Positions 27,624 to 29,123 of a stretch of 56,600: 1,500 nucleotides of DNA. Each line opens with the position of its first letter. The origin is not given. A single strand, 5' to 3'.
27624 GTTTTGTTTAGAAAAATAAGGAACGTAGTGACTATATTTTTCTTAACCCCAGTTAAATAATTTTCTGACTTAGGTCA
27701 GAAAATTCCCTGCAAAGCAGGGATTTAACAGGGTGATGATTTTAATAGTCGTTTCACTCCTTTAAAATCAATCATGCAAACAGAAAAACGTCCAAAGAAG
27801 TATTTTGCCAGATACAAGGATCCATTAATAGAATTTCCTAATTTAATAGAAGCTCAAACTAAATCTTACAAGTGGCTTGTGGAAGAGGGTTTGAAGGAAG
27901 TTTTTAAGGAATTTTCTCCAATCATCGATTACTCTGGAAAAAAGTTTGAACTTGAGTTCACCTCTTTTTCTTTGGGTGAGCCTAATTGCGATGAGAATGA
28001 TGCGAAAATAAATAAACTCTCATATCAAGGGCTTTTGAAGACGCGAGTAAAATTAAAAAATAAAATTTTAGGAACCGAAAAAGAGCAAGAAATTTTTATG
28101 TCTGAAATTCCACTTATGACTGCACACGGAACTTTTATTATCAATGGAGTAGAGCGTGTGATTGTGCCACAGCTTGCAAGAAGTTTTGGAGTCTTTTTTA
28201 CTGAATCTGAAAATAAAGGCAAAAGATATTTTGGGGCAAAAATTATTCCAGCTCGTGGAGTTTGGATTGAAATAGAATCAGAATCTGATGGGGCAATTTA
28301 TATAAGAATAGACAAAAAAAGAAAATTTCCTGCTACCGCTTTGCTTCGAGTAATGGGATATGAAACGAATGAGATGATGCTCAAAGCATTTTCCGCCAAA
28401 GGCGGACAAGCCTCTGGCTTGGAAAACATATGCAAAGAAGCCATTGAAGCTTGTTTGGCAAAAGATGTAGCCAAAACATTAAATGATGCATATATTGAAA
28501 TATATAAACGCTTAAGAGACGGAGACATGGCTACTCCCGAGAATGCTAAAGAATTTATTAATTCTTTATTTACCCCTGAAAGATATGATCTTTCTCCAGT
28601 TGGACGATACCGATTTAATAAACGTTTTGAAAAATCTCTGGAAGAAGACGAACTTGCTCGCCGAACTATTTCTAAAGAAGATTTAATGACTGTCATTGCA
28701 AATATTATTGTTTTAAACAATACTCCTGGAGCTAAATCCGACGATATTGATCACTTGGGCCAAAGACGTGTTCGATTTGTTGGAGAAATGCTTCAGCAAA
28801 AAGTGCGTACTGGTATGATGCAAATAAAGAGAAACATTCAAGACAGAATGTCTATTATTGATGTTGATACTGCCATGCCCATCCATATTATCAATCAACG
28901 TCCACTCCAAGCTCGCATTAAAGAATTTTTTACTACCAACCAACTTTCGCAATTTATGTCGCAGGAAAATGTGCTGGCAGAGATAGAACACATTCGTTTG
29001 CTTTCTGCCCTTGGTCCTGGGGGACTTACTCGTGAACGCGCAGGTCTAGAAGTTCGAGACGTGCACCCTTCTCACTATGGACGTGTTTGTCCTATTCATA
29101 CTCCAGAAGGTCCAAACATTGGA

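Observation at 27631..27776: ~140 nt structured leader present twice, each ending exactly at a start codon (rpoB and a cupin gene)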

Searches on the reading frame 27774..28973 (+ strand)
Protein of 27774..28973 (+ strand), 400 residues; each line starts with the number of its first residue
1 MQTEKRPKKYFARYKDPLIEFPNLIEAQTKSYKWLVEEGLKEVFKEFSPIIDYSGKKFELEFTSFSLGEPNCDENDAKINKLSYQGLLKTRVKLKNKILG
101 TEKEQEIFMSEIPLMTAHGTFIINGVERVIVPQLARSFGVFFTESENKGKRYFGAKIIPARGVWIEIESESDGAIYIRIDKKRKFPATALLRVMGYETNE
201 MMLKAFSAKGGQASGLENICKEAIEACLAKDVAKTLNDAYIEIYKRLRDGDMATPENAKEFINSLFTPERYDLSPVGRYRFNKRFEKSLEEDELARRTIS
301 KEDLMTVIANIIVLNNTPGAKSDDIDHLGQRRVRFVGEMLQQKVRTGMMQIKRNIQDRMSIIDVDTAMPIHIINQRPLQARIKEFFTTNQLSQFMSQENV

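Call 45: find_homologous_proteins(query=window:27774-28973:+, max_evalue=1e-20)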
Query window:27774-28973:+ (400 aa): 2341 proteins with E <= 1e-20 among 4952 candidates; the best 120 are listed.
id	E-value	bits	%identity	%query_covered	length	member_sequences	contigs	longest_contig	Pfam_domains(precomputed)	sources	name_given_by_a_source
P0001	2.9e-230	782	90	99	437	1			PF04565.22,PF04561.20,PF04563.21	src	-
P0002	6.5e-220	748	86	99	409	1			PF04561.20,PF04563.21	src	-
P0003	5.6e-213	725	83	100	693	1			PF04565.22,PF04561.20,PF10385.15,PF04563.21,PF00562.34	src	-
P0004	7.4e-212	721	83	100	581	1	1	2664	PF04565.22,PF04561.20,PF10385.15,PF04563.21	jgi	jgi:DNA-directed RNA polymerase subunit beta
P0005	1.5e-211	720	90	92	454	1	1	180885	PF04561.20,PF04563.21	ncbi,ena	-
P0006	1.0e-209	714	82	100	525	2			PF04565.22,PF04561.20,PF10385.15,PF04563.21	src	-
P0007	1.7e-209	714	82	100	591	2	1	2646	PF04565.22,PF04561.20,PF10385.15,PF04563.21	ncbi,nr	ncbi:MAG TPA: DNA-directed RNA polymerase subunit beta, partial [Candidatus Paceibacterota bacterium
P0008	1.2e-208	711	81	100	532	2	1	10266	PF04565.22,PF04561.20,PF10385.15,PF04563.21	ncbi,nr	ncbi:MAG TPA: DNA-directed RNA polymerase subunit beta, partial [Candidatus Paceibacterota bacterium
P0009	3.6e-208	709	82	100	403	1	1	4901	PF04561.20,PF04563.21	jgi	-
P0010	5.3e-208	709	82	99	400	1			PF04561.20,PF04563.21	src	-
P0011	1.6e-207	707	83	100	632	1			PF04565.22,PF04561.20,PF10385.15,PF04563.21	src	-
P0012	4.8e-207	706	83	99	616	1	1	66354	PF04565.22,PF04561.20,PF10385.15,PF04563.21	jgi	jgi:DNA-directed RNA polymerase subunit beta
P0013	2.4e-205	700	80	100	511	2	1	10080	PF04565.22,PF04561.20,PF10385.15,PF04563.21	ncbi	ncbi:MAG TPA: DNA-directed RNA polymerase subunit beta, partial [Candidatus Paceibacterota bacterium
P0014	8.4e-202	688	80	100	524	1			PF04565.22,PF04561.20,PF10385.15,PF04563.21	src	-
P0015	5.3e-199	679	78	100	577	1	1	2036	PF04565.22,PF04561.20,PF10385.15,PF04563.21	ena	-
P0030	5.6e-182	623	72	99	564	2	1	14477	PF04565.22,PF04561.20,PF10385.15,PF04563.21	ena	-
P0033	3.4e-179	614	71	100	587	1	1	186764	PF04565.22,PF04561.20,PF10385.15,PF04563.21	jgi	jgi:DNA-directed RNA polymerase subunit beta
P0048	2.1e-164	565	64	100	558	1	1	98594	PF04565.22,PF04561.20,PF10385.15,PF04563.21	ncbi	ncbi:MAG: DNA-directed RNA polymerase subunit beta, partial [Patescibacteria group bacterium]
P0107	2.8e-152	525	59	98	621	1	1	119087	PF04565.22,PF04561.20,PF10385.15,PF04563.21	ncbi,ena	-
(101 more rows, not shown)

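Call 47: find_encoding_contigs(protein=P0033, flank=10000, max_places=2)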
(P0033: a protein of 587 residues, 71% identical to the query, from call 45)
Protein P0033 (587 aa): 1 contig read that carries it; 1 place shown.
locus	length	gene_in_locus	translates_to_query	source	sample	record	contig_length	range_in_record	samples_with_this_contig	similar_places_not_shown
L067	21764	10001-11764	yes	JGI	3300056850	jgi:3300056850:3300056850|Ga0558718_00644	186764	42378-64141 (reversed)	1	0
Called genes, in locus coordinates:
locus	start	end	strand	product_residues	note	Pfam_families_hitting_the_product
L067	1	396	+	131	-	PF02463:SMC_N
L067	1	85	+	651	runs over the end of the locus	PF02463:SMC_N, PF13175:AAA_15, PF13476:AAA_23, PF13555:AAA_29 (faint), PF13304:AAA_21 (weak)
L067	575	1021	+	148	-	-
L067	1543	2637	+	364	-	-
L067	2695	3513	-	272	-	PF01522:Polysacc_deac_1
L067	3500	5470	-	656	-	PF08206:OB_RNB (faint), PF17849:OB_Dis3, PF17876:CSD2, PF00773:RNB, PF00575:S1 (weak)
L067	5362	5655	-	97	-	-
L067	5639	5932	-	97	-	PF04480:DUF559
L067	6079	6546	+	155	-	-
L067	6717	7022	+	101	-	PF00886:Ribosomal_S16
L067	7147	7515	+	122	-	PF13083:KH_KhpA-B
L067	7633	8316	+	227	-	PF01746:tRNA_m1G_MT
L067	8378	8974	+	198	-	PF00583:Acetyltransf_1 (weak)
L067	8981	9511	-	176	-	PF13302:Acetyltransf_3, PF00583:Acetyltransf_1 (weak)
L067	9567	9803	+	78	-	-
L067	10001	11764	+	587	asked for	PF04563:RNA_pol_Rpb2_1, PF04561:RNA_pol_Rpb2_2, PF04565:RNA_pol_Rpb2_3, PF10385:RNA_pol_Rpb2_45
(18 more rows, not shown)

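Call 48: find_encoding_contigs(protein=P0107, flank=10000, max_places=2)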
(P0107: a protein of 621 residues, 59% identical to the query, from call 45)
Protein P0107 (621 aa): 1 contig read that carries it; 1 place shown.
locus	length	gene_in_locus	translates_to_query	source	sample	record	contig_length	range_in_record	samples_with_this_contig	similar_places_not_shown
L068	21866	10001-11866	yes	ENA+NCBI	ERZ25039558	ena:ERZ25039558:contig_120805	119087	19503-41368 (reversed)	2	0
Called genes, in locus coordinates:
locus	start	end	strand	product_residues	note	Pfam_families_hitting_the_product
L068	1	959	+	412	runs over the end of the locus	PF02151:UVR (faint), PF08459:UvrC_RNaseH_dom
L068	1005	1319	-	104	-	-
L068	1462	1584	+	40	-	-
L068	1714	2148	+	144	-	-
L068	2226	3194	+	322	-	PF01820:Dala_Dala_lig_N, PF01071:GARS_A (weak), PF02655:ATP-grasp_3, PF02786:CPSase_L_D2 (weak), PF07478:Dala_Dala_lig_C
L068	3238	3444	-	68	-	-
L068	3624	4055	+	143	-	-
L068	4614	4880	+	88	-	PF01022:HTH_5 (faint), PF12840:HTH_20 (faint)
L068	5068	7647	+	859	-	PF16403:Bact_surface_Ig-like, PF02450:LCAT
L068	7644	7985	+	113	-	-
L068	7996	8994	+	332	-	PF03073:TspO_MBR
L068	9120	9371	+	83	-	PF26291:SWIB_eIF2D (weak), PF02201:SWIB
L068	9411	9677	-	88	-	-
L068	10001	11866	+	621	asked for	PF04563:RNA_pol_Rpb2_1, PF04561:RNA_pol_Rpb2_2, PF04565:RNA_pol_Rpb2_3, PF10385:RNA_pol_Rpb2_45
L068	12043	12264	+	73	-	PF00562:RNA_pol_Rpb2_6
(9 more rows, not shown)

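Call 50: find_encoding_contigs(protein=P0012, flank=10000, max_places=2)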
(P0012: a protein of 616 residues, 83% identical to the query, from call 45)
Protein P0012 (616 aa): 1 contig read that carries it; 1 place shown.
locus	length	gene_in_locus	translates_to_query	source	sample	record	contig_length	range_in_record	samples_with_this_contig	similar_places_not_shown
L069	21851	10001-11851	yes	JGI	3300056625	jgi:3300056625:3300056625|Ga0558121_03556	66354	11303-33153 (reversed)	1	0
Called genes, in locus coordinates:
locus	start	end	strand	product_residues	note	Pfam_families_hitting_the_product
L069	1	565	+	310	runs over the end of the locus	PF01029:NusB, PF00293:NUDIX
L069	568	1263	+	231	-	PF22935:RM44_endonuclase, PF14622:Ribonucleas_3_3, PF00636:Ribonuclease_3, PF00035:dsrm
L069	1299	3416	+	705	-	PF02463:SMC_N, PF13175:AAA_15, PF13476:AAA_23 (faint), PF13304:AAA_21 (weak)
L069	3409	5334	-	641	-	PF00768:Peptidase_S11, PF02113:Peptidase_S13 (faint), PF13354:Beta-lactamase2, PF09587:PGA_cap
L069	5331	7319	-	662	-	PF08206:OB_RNB (faint), PF17849:OB_Dis3, PF17876:CSD2, PF00773:RNB, PF00575:S1 (weak)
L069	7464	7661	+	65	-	-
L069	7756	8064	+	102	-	PF00886:Ribosomal_S16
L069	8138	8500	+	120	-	PF13083:KH_KhpA-B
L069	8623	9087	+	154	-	-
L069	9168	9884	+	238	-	PF01746:tRNA_m1G_MT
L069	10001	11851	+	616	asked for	PF04563:RNA_pol_Rpb2_1, PF04561:RNA_pol_Rpb2_2, PF04565:RNA_pol_Rpb2_3, PF10385:RNA_pol_Rpb2_45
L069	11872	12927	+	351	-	PF00562:RNA_pol_Rpb2_6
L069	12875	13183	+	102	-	PF04560:RNA_pol_Rpb2_7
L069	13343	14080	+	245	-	PF04997:RNA_pol_Rpb1_1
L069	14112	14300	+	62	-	PF04997:RNA_pol_Rpb1_1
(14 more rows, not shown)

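Call 51: find_encoding_contigs(protein=P0048, flank=10000, max_places=2)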
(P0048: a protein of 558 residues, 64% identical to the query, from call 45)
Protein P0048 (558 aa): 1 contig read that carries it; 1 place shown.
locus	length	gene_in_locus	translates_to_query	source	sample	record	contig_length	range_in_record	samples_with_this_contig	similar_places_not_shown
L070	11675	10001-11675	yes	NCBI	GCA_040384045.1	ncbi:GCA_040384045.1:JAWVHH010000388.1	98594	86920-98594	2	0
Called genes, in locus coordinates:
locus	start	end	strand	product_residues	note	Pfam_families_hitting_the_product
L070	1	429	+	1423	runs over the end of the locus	PF13385:Laminin_G_3, PF17957:Big_7, PF01471:PG_binding_1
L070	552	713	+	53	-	PF01783:Ribosomal_L32p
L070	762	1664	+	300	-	PF01029:NusB, PF00293:NUDIX (weak)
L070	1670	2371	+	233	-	PF22935:RM44_endonuclase, PF14622:Ribonucleas_3_3, PF00636:Ribonuclease_3, PF00035:dsrm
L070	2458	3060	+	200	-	-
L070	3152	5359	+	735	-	PF00005:ABC_tran (faint), PF02463:SMC_N, PF13175:AAA_15 (weak), PF13476:AAA_23 (weak), PF13304:AAA_21 (faint)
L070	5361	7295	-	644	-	PF08206:OB_RNB (weak), PF17849:OB_Dis3 (weak), PF17876:CSD2, PF00773:RNB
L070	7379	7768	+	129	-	PF00886:Ribosomal_S16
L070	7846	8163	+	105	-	PF13083:KH_KhpA-B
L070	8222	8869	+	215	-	PF01746:tRNA_m1G_MT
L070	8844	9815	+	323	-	PF09587:PGA_cap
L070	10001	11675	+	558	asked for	PF04563:RNA_pol_Rpb2_1, PF04561:RNA_pol_Rpb2_2, PF04565:RNA_pol_Rpb2_3, PF10385:RNA_pol_Rpb2_45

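Call 59: find_encoding_contigs(protein=P0005, flank=10000, max_places=1)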
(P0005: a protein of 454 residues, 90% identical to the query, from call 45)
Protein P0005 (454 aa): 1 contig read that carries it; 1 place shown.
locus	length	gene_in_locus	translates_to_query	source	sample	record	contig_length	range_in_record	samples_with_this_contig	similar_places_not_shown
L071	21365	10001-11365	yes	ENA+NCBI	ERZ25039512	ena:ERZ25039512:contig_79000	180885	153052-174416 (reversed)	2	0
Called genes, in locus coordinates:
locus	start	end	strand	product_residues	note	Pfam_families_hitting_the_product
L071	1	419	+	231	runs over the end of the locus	PF22935:RM44_endonuclase, PF14622:Ribonucleas_3_3, PF00636:Ribonuclease_3, PF00035:dsrm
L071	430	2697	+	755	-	PF00005:ABC_tran (faint), PF02463:SMC_N, PF13175:AAA_15, PF13476:AAA_23, PF13304:AAA_21 (weak)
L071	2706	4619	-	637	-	PF00768:Peptidase_S11, PF13354:Beta-lactamase2 (weak), PF09587:PGA_cap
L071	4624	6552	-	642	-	PF08206:OB_RNB (faint), PF22896:OB_RNR_1st (faint), PF17849:OB_Dis3, PF17876:CSD2, PF00773:RNB, PF00575:S1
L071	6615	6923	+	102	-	PF00886:Ribosomal_S16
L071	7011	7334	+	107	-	PF13083:KH_KhpA-B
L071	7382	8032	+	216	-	PF01746:tRNA_m1G_MT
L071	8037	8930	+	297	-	PF01734:Patatin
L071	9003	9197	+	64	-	-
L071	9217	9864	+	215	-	PF02661:Fic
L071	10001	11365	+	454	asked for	PF04563:RNA_pol_Rpb2_1, PF04561:RNA_pol_Rpb2_2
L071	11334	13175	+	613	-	PF10385:RNA_pol_Rpb2_45, PF00562:RNA_pol_Rpb2_6, PF04560:RNA_pol_Rpb2_7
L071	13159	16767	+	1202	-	PF04997:RNA_pol_Rpb1_1, PF00623:RNA_pol_Rpb1_2, PF04983:RNA_pol_Rpb1_3, PF04998:RNA_pol_Rpb1_5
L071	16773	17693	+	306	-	PF01807:Zn_ribbon_DnaG, PF08275:DNAG_N, PF13662:Toprim_4 (weak)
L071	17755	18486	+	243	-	-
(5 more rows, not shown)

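Call 60: find_encoding_contigs(protein=P0008, flank=10000, max_places=1)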
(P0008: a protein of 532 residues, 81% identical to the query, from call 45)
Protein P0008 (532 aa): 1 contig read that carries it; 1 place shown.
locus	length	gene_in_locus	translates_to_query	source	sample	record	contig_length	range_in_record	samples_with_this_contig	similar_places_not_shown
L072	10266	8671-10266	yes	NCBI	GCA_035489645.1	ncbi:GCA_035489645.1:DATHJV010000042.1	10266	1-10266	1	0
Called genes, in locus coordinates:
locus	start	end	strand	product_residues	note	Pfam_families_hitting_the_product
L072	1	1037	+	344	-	PF10342:Kre9_KNH (weak)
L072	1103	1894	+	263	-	-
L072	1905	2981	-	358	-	PF09587:PGA_cap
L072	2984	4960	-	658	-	PF08206:OB_RNB (weak), PF17849:OB_Dis3, PF17876:CSD2, PF00773:RNB, PF00575:S1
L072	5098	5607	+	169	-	-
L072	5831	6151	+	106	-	PF00886:Ribosomal_S16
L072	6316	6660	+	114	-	PF13083:KH_KhpA-B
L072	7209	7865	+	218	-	PF01746:tRNA_m1G_MT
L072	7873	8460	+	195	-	-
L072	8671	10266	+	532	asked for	PF04563:RNA_pol_Rpb2_1, PF04561:RNA_pol_Rpb2_2, PF04565:RNA_pol_Rpb2_3, PF10385:RNA_pol_Rpb2_45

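Call 61: find_encoding_contigs(protein=P0030, flank=10000, max_places=1)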
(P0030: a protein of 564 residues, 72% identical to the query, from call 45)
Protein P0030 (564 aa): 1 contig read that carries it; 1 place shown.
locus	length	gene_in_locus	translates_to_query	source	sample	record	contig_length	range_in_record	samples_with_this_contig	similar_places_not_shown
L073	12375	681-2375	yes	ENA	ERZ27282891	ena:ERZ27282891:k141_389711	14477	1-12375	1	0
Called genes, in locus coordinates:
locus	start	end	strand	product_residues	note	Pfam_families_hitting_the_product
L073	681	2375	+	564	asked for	PF04563:RNA_pol_Rpb2_1, PF04561:RNA_pol_Rpb2_2, PF04565:RNA_pol_Rpb2_3, PF10385:RNA_pol_Rpb2_45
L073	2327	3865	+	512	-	PF00562:RNA_pol_Rpb2_6, PF04560:RNA_pol_Rpb2_7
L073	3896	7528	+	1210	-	PF04997:RNA_pol_Rpb1_1, PF00623:RNA_pol_Rpb1_2, PF04983:RNA_pol_Rpb1_3, PF05000:RNA_pol_Rpb1_4, PF04998:RNA_pol_Rpb1_5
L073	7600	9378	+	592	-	PF01807:Zn_ribbon_DnaG, PF08275:DNAG_N, PF01751:Toprim (weak), PF13662:Toprim_4, PF13155:Toprim_2, PF10410:DnaB_bind (weak)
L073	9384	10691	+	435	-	PF03979:Sigma70_r1_1, PF00140:Sigma70_r1_2, PF04542:Sigma70_r2, PF04539:Sigma70_r3, PF04545:Sigma70_r4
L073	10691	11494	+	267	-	PF01210:NAD_Gly3P_dh_N (weak), PF02558:ApbA, PF03446:NAD_binding_2 (weak), PF03807:F420_oxidored, PF14748:P5CR_dimer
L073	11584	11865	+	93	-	PF04070:DUF378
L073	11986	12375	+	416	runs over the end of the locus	PF13506:Glyco_transf_21, PF00535:Glycos_transf_2, PF10111:Glyco_tranf_2_2, PF13641:Glyco_tranf_2_3, PF03142:Chitin_synth_2 (weak), PF13632:Glyco_trans_2_3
